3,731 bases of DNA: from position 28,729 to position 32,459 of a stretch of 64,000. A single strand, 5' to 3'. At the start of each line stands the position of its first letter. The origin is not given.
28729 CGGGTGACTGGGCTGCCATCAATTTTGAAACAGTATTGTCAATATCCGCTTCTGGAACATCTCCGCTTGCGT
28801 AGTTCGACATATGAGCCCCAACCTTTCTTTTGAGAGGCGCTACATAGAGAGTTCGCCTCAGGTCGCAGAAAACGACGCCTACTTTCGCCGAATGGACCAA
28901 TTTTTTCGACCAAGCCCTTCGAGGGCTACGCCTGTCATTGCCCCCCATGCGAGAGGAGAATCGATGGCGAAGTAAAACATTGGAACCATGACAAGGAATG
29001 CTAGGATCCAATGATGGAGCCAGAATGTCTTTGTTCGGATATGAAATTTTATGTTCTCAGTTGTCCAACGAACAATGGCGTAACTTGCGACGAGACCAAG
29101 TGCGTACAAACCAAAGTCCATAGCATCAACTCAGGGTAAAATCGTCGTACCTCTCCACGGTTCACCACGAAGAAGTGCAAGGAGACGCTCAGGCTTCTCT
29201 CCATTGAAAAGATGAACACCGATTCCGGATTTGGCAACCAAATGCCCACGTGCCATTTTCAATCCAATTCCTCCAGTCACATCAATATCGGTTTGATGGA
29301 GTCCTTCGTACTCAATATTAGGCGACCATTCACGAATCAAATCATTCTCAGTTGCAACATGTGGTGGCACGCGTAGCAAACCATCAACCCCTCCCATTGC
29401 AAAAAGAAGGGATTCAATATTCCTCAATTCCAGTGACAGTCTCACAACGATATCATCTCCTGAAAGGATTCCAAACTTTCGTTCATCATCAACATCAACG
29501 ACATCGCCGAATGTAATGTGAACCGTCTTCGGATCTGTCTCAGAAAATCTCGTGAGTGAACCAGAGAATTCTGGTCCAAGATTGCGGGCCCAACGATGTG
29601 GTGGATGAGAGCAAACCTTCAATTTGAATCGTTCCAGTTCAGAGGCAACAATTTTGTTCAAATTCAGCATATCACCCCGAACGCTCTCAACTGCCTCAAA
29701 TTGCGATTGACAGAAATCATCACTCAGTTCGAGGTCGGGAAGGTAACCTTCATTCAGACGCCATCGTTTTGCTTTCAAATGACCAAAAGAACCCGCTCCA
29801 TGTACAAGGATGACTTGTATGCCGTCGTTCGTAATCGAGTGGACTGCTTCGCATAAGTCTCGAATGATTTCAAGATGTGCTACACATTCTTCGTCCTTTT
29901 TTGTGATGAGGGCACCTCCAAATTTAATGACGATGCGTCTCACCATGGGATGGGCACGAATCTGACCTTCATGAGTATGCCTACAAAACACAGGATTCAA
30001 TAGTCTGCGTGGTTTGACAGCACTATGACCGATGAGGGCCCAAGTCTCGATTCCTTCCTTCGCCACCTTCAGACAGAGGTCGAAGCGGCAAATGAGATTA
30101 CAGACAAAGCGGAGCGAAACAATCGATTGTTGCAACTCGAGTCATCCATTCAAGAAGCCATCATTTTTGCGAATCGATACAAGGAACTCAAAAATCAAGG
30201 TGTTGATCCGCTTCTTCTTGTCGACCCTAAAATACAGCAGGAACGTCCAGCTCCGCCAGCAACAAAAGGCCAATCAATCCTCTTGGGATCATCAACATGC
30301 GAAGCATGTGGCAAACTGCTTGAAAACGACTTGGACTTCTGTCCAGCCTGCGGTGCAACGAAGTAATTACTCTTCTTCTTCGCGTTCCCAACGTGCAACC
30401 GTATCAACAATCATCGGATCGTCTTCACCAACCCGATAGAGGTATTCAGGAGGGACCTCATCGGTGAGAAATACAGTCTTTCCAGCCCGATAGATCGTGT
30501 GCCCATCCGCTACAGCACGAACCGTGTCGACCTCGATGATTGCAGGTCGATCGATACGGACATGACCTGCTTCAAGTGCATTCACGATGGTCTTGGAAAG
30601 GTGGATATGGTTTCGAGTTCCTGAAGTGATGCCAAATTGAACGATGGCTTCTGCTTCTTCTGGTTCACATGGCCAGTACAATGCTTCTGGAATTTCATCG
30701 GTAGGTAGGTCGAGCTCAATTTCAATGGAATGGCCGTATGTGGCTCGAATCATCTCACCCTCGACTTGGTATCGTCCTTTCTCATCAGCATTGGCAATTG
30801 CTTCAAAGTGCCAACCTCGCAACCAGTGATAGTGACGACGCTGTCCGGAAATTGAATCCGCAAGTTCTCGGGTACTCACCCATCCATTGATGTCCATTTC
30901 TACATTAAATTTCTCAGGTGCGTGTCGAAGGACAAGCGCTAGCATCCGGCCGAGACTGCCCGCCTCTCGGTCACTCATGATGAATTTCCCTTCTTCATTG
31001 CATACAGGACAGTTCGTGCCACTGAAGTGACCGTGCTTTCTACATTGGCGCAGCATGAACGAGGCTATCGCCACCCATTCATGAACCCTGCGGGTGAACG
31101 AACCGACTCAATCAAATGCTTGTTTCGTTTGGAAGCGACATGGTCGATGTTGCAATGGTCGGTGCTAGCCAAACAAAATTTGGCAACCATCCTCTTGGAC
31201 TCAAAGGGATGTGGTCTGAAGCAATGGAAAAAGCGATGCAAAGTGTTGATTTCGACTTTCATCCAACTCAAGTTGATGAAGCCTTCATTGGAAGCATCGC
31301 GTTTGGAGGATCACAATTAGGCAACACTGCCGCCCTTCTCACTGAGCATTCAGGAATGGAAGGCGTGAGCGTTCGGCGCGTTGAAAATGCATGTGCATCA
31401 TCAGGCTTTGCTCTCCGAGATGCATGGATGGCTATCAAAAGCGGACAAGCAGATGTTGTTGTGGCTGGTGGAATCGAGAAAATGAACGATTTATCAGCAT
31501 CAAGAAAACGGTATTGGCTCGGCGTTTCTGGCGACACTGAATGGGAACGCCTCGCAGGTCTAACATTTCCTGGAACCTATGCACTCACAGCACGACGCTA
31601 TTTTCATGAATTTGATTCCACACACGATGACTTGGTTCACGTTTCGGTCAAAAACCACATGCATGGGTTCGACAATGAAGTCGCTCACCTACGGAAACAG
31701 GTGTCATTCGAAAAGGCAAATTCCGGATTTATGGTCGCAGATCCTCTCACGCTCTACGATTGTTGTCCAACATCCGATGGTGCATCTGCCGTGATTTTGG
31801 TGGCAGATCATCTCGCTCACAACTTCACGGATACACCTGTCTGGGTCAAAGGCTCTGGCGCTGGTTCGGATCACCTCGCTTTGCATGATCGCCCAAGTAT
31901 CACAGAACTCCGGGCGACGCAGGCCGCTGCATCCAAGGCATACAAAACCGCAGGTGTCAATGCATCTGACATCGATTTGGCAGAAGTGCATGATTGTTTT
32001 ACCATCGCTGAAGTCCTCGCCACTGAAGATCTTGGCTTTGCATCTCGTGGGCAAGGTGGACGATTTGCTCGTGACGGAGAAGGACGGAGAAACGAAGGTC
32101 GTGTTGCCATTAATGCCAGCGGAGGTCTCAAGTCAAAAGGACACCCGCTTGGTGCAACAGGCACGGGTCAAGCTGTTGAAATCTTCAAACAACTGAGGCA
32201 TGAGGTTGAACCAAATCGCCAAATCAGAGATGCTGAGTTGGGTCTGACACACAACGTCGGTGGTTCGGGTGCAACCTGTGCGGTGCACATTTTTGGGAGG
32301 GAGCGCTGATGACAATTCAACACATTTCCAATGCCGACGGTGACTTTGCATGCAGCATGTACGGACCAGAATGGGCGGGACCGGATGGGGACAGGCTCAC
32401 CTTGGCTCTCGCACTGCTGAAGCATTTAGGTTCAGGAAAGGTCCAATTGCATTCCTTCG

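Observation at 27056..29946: Isoprenoid block with isopentenyl phosphate kinase next to a single-polypeptide fusion of type-1 IPP isomerase and GGPP synthase.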

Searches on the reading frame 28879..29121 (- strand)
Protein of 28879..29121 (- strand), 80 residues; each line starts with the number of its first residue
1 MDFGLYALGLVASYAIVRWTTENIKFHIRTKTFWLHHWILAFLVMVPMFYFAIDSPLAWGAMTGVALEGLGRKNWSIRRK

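Call 3: search_protein_families(library=pfam, proteins=[window:28879-29121:-])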
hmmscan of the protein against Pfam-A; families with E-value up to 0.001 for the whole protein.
window:28879-29121:- (80 aa): 0 families

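Call 5: search_protein_families(library=ncbifam, proteins=[window:28879-29121:-], max_evalue=0.01)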
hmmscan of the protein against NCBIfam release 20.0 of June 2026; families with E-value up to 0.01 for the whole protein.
window:28879-29121:- (80 aa): 0 families

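Call 47: find_homologous_proteins(query=window:28879-29121:-, max_evalue=0.01)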
Query window:28879-29121:- (80 aa): 57 proteins with E <= 0.01 among 57 candidates.
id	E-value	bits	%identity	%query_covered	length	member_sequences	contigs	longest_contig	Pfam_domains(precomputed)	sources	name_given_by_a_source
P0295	5.4e-47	175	98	100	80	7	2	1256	-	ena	-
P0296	2.7e-39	151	80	100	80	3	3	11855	-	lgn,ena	-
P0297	4.8e-39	150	78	100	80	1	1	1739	-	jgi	jgi:hypothetical protein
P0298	1.9e-38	148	79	100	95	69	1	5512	-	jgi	jgi:hypothetical protein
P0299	3.8e-37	144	78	100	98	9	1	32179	-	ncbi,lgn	-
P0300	3.9e-37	144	75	99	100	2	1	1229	-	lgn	-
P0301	6.2e-37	143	75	99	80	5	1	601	-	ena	-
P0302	9.3e-37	143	75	99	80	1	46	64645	-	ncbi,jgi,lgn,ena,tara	jgi:hypothetical protein|tara:strand:- start:375 stop:617 length:243 start_codon:yes stop_codon:yes 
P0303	1.3e-36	142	75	99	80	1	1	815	-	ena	-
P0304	1.4e-36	142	75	99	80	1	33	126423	-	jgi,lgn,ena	-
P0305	2.0e-36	142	76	99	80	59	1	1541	-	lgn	-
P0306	2.2e-36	141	76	99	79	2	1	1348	-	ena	-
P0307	2.7e-36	141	73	99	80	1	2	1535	-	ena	-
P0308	2.8e-36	141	74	100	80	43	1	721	-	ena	-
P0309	3.1e-36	141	73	99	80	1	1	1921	-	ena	-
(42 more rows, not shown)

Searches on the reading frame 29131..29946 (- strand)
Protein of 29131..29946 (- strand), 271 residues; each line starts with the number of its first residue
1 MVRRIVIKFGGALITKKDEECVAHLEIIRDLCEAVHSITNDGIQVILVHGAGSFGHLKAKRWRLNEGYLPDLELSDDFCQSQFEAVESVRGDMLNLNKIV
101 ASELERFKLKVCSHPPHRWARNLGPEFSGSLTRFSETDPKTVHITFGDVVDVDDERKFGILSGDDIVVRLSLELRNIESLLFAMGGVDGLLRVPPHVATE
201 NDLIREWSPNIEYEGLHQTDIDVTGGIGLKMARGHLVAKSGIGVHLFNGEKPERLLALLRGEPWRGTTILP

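Call 3: search_protein_families(library=pfam, proteins=[window:29131-29946:-])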
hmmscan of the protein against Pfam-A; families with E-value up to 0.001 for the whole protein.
window:29131-29946:- (271 aa): 1 family
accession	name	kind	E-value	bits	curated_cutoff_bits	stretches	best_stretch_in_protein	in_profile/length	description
PF00696.33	AA_kinase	-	1.4e-19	71.2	24.9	1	4-248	2-234/234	Amino acid kinase family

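Call 5: search_protein_families(library=ncbifam, proteins=[window:29131-29946:-], max_evalue=0.01)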
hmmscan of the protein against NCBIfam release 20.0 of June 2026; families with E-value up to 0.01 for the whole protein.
window:29131-29946:- (271 aa): 5 families
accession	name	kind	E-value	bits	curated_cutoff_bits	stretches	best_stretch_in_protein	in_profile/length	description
NF040647.1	IPPK_Arch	equivalog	5.1e-41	140.6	120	1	5-269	1-259/259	isopentenyl phosphate kinase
TIGR01092.1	P5CS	equivalog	2.7e-10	39.1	796.75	1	2-61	7-65/715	delta l-pyrroline-5-carboxylate synthetase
TIGR01027.1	proB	equivalog_domain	1.4e-07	31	186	1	3-49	1-45/363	glutamate 5-kinase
TIGR02075.1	pyrH_bact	equivalog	0.00025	20.7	243.9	1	3-54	2-52/233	UMP kinase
TIGR02076.1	pyrH_arch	equivalog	0.0075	15.9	158.05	0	186-269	139-221/222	UMP kinase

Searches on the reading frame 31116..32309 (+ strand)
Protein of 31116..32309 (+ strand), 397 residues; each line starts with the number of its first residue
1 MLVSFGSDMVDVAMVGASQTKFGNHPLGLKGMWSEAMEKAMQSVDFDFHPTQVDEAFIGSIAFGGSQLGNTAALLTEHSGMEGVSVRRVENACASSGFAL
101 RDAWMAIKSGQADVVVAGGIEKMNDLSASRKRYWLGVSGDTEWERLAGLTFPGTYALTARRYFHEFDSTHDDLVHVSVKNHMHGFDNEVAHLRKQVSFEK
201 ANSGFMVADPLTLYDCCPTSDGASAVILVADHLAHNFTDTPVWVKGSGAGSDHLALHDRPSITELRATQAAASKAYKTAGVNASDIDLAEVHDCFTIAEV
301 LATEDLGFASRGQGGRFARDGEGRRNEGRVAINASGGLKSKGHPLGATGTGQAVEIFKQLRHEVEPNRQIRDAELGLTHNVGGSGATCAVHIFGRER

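Call 3: search_protein_families(library=pfam, proteins=[window:31116-32309:+])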
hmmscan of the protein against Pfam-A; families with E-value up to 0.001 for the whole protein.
window:31116-32309:+ (397 aa): 5 families
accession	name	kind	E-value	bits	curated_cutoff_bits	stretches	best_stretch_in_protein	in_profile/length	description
PF22691.2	Thiolase_C_1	-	6.3e-43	146.4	28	1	248-395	1-144/144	Thiolase C-terminal domain-like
PF00108.29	Thiolase_N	-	8.2e-21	75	26.4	1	12-230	1-258/260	Thiolase, N-terminal domain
PF02803.24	Thiolase_C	-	3.3e-10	40.1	27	1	269-363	25-100/123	Thiolase, C-terminal domain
PF00109.32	ketoacyl-synt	-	2.4e-07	31.1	20.8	1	71-124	153-205/252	Beta-ketoacyl synthase, N-terminal domain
PF02801.28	Ketoacyl-synt_C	-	0.00051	20.5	20.8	0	262-293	21-52/119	Beta-ketoacyl synthase, C-terminal domain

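Call 50: search_protein_families(library=ncbifam, proteins=[window:31116-32309:+], max_evalue=0.00001)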
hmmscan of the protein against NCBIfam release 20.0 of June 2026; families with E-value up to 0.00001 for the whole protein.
window:31116-32309:+ (397 aa): 49 families (the best 25 are shown)
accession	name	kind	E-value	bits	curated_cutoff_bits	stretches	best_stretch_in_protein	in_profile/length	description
NF004720.0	PRK06064.1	subfamily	6.6e-133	443.2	420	1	9-396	1-388/389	thiolase domain-containing protein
NF053570.1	AcCoTHIOL_METTL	equivalog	1e-120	403.2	600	1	9-397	1-385/385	acetyl-CoA acetyltransferase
NF009228.0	PRK12578.1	subfamily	4e-91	305.5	485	1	11-395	4-387/387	thiolase domain-containing protein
NF004810.0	PRK06157.1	equivalog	3.8e-84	283.1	403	1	11-396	8-398/400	acetyl-CoA acetyltransferase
NF005704.0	PRK07516.1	subfamily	2e-80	270.7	412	1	11-393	3-385/389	thiolase domain-containing protein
NF006102.0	PRK08256.1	subfamily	2.2e-69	234.5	436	1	12-395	5-392/394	lipid-transfer protein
NF004982.0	PRK06365.1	equivalog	4.3e-67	227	695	2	8-261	14-267/430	thiolase domain-containing protein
NF053628.1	BnzsclthlBbsBGT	equivalog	6e-55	186.6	750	1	11-385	6-372/389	benzoylsuccinyl-CoA thiolase subunit BbsB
NF004811.0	PRK06158.1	subfamily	1.3e-53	182.4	421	1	12-396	10-381/384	acetyl-CoA acetyltransferase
NF004715.0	PRK06059.1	equivalog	6.1e-53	180.2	424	1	10-390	4-395/399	lipid-transfer protein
NF006010.0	PRK08142.1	subfamily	1.3e-50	172.3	462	1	70-385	59-374/388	thiolase domain-containing protein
NF006180.0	PRK08313.1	subfamily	2.4e-46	158.4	514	1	11-396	5-385/389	thiolase domain-containing protein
NF004936.0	PRK06289.1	equivalog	2.3e-43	148.5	375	1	12-394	5-402/405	acetyl-CoA acetyltransferase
NF004721.0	PRK06065.1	equivalog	1.1e-41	143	455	1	11-378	11-376/393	thiolase domain-containing protein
NF005892.0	PRK07855.1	subfamily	4.5e-41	141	469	1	13-355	9-356/390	lipid-transfer protein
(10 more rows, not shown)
